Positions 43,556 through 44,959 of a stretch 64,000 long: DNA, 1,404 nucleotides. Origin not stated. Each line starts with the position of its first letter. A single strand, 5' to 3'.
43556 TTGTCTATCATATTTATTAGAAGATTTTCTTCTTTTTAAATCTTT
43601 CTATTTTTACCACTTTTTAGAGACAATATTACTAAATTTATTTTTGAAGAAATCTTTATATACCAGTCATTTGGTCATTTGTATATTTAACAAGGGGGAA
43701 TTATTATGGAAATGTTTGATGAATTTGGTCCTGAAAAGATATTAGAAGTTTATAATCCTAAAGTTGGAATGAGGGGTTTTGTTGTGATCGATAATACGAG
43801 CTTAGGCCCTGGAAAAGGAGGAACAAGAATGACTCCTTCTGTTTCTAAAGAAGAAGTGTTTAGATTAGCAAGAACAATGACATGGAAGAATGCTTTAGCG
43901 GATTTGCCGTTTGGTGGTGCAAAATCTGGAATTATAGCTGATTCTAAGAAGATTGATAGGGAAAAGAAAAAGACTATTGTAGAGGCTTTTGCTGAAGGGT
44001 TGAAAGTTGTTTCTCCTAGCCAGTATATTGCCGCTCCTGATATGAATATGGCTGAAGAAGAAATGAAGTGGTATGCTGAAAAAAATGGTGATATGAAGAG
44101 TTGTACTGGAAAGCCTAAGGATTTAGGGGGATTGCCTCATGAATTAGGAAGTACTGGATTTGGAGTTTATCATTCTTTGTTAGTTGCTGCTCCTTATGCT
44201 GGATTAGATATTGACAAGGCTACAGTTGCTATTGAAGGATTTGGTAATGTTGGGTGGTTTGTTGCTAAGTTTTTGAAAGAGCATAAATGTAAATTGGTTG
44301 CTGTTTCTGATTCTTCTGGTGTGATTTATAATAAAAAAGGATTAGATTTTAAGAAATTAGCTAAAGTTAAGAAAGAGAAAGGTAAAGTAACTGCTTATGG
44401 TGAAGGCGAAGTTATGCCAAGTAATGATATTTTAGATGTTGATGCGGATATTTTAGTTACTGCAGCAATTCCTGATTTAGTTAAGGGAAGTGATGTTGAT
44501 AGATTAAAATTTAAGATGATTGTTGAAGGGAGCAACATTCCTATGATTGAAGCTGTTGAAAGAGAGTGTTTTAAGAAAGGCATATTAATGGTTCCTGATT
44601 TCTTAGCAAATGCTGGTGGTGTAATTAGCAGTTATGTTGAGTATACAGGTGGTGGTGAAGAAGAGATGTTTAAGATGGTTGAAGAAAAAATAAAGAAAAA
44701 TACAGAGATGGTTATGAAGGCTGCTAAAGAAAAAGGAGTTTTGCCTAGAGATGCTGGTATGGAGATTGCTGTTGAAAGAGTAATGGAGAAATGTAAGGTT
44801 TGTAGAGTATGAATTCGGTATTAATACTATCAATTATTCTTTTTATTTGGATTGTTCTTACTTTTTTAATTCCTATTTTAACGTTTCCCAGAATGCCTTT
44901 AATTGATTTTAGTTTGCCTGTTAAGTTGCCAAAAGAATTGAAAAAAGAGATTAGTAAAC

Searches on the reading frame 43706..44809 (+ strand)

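Call 10: search_protein_families(library=pfam, proteins=[window:43706-44809:+], max_evalue=0.01)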
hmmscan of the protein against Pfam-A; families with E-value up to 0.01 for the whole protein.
window:43706-44809:+ (368 aa): 3 families
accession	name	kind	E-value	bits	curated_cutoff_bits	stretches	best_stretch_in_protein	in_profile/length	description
PF00208.27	ELFV_dehydrog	-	6.2e-52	177.1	23.4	1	141-362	1-236/241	Glutamate/Leucine/Phenylalanine/Valine dehydrogenase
PF02812.23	ELFV_dehydrog_N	-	3.3e-30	104.9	25.3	1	14-125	6-125/129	Glu/Leu/Phe/Val dehydrogenase, dimerisation domain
PF02826.25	2-Hacid_dh_C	-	0.0026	17.6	25.1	1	164-220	29-87/178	D-isomer specific 2-hydroxyacid dehydrogenase, NAD binding domain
